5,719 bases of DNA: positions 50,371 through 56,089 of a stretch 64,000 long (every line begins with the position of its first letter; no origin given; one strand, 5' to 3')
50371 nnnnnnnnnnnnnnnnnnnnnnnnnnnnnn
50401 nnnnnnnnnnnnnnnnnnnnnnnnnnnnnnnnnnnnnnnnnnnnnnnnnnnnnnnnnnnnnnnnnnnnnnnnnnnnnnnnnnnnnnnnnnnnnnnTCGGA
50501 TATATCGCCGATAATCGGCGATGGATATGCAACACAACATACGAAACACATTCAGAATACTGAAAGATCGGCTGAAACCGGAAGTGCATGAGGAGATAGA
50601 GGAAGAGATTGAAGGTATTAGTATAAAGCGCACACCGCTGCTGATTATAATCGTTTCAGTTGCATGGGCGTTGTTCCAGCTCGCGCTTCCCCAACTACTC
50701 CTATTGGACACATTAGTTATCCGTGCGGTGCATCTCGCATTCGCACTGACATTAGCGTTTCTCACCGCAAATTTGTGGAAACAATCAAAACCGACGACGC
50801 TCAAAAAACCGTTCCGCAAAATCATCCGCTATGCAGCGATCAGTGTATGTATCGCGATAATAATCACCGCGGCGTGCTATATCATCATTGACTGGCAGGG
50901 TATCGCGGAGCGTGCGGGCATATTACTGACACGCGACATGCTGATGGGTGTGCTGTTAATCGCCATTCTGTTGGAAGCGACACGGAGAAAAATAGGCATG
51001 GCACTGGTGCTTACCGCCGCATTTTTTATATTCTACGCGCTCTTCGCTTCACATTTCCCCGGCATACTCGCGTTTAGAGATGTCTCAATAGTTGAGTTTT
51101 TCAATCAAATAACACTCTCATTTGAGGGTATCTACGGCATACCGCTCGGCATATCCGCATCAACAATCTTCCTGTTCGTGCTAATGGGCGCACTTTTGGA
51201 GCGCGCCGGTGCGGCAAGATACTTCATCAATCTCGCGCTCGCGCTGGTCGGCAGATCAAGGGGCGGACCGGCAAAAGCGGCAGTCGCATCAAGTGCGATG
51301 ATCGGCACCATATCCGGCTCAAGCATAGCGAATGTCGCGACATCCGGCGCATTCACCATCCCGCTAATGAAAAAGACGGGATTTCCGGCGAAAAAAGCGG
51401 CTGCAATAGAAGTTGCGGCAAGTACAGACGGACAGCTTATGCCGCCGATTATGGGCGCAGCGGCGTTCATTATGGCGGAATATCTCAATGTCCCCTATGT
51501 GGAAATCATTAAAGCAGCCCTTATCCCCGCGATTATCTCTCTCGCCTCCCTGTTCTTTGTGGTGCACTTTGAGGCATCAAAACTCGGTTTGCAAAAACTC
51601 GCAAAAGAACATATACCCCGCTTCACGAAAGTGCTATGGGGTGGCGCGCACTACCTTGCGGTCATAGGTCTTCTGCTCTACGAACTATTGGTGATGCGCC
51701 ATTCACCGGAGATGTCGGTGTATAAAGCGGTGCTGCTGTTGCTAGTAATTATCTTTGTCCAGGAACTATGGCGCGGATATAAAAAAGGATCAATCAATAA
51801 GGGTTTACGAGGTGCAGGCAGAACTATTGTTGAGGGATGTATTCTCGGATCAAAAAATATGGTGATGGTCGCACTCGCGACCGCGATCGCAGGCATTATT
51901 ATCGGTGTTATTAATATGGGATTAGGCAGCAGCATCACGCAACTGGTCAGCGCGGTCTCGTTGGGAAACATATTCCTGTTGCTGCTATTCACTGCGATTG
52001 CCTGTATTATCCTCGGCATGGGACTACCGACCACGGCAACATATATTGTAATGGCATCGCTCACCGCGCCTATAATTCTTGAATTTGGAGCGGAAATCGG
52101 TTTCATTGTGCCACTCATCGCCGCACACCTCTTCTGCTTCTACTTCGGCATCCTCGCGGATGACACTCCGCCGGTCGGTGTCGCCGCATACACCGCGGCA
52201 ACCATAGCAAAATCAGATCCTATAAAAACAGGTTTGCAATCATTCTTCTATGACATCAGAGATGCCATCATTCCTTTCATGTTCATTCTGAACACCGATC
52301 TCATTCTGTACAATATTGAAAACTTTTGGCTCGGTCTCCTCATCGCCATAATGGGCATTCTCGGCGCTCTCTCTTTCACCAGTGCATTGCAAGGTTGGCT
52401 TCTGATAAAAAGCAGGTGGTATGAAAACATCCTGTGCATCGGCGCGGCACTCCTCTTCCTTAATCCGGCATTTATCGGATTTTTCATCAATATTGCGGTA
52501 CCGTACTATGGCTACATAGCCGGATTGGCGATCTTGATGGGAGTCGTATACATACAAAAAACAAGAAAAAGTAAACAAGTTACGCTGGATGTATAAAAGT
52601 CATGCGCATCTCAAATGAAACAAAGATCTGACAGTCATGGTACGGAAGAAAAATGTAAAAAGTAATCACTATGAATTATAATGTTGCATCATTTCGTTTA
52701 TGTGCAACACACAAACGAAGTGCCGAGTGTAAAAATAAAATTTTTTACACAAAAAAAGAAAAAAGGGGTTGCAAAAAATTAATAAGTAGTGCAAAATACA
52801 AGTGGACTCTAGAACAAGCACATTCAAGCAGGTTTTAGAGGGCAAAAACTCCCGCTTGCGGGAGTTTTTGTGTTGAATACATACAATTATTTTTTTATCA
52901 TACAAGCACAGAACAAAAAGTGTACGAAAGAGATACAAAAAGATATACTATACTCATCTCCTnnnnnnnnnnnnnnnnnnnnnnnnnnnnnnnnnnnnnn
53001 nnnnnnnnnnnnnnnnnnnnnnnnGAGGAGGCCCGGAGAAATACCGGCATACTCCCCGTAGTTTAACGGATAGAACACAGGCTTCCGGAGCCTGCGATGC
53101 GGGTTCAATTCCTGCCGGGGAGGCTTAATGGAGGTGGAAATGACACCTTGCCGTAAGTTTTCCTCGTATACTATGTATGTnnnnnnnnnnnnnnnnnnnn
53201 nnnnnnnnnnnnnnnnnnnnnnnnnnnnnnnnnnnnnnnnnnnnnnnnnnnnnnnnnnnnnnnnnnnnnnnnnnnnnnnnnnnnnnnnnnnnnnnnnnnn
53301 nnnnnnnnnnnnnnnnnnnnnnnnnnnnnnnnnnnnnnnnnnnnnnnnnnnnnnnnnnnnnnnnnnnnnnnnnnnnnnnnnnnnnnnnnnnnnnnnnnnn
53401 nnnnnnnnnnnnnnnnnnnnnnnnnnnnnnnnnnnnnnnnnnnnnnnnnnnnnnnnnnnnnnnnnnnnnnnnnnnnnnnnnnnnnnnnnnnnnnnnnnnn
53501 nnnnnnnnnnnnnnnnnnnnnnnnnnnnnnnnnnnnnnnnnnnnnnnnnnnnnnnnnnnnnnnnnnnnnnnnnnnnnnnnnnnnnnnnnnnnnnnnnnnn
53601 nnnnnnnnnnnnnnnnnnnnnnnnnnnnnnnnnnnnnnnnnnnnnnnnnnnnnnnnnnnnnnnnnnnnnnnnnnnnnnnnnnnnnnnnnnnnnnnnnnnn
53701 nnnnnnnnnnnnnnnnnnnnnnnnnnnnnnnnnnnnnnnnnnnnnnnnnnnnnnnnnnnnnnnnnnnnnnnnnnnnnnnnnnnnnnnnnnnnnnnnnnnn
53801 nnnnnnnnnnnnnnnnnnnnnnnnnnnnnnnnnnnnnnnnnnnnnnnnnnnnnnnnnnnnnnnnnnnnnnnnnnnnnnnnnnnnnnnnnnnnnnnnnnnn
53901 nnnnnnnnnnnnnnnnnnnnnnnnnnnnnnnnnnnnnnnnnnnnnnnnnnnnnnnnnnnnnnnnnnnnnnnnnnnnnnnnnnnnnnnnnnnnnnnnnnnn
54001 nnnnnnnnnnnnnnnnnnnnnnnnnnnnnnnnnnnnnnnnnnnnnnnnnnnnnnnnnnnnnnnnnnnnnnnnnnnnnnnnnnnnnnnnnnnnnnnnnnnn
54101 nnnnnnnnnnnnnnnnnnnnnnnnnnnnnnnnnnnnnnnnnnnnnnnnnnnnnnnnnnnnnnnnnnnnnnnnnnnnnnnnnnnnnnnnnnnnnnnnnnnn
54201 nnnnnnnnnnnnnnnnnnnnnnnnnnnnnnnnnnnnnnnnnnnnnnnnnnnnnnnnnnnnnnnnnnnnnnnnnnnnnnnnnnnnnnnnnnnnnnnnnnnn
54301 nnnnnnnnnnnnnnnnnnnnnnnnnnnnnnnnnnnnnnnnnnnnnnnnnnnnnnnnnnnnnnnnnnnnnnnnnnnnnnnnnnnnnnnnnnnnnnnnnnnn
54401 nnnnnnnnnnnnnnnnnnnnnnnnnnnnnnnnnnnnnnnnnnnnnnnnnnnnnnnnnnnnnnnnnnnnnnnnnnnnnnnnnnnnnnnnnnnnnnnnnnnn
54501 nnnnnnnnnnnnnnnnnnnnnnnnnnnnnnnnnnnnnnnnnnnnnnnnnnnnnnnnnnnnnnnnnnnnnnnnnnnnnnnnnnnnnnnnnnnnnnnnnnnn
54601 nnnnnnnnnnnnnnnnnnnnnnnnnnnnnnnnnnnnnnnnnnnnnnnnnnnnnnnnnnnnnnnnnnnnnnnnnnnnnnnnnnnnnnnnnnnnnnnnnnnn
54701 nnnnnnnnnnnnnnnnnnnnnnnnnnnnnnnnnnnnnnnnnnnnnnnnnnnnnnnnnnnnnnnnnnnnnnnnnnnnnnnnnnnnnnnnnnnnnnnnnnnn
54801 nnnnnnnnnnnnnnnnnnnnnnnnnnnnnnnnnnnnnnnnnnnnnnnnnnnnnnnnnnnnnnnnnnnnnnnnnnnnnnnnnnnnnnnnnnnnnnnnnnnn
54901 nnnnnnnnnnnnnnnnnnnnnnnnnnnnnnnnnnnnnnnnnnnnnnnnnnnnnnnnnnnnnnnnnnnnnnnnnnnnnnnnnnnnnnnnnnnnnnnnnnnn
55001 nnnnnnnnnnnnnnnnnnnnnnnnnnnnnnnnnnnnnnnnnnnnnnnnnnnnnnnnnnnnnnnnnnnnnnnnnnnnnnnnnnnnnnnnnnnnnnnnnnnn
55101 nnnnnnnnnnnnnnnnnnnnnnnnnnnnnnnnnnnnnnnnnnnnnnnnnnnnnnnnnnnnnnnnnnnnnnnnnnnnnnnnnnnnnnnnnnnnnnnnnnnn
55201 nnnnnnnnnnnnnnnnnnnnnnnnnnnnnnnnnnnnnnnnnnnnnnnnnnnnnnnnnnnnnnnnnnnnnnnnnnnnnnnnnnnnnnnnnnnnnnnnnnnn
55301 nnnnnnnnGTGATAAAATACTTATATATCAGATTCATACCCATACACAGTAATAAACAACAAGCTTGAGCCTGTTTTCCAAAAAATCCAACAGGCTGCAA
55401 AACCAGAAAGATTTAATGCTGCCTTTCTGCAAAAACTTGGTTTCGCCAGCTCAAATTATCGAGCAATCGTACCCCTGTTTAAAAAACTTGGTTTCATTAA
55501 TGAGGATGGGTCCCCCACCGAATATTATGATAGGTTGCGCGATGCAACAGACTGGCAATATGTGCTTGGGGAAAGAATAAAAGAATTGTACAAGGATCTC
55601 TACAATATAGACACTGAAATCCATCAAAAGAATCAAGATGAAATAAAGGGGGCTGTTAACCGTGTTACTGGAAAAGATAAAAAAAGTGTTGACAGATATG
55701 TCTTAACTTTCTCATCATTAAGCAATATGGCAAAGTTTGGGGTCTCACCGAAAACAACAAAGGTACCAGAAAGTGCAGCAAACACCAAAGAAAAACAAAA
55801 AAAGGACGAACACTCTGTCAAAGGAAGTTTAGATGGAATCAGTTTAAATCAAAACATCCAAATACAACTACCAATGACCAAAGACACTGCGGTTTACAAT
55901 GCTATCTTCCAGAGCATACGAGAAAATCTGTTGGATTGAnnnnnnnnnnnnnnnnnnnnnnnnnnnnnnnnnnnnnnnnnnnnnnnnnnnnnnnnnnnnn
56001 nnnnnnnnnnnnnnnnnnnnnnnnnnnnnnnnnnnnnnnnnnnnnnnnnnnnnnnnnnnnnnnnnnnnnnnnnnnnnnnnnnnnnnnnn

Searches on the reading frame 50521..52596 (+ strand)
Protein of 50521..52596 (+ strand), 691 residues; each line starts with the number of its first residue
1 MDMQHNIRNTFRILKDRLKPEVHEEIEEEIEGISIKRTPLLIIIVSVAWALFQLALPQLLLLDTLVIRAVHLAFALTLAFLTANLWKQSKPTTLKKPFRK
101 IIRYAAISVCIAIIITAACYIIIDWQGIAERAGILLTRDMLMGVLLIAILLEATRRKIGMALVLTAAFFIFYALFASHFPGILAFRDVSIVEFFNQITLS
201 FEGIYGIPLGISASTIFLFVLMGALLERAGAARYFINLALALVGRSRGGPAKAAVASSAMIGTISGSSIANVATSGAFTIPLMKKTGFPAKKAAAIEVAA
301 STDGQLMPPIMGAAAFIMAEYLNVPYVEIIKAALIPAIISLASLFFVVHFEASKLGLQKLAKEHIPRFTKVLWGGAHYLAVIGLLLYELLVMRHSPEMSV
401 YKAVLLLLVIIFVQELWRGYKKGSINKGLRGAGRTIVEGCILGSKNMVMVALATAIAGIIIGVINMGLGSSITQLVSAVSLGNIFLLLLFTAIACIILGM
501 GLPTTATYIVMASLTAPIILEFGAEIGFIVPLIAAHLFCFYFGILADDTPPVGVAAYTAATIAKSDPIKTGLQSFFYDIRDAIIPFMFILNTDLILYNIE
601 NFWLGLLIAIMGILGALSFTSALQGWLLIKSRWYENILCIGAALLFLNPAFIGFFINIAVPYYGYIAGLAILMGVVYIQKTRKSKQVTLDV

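Call 50: search_protein_families(library=pfam, proteins=[window:50521-52596:+], max_evalue=0.00001)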
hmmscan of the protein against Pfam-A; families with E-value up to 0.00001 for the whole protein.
window:50521-52596:+ (691 aa): 2 families
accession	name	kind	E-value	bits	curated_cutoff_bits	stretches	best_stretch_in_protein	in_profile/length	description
PF06808.19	DctM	-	1.5e-80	271.5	23.8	1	146-597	2-407/413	Tripartite ATP-independent periplasmic transporter, DctM component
PF11874.13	DUF3394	-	4.9e-09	36.5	28.2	1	606-672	2-65/181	Domain of unknown function (DUF3394)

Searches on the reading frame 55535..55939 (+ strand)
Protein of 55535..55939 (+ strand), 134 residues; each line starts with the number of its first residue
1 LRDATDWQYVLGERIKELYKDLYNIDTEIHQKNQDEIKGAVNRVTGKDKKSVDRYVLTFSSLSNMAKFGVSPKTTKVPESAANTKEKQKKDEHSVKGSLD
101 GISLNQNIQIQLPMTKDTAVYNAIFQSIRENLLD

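Call 14: search_protein_families(library=pfam, proteins=[window:55535-55939:+], max_evalue=0.01)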
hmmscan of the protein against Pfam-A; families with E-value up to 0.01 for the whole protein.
window:55535-55939:+ (134 aa): 1 family
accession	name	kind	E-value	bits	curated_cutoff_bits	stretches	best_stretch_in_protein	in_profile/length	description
PF17278.7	DUF5343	-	1.8e-12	48.1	27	1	2-69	67-136/140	Family of unknown function (DUF5343)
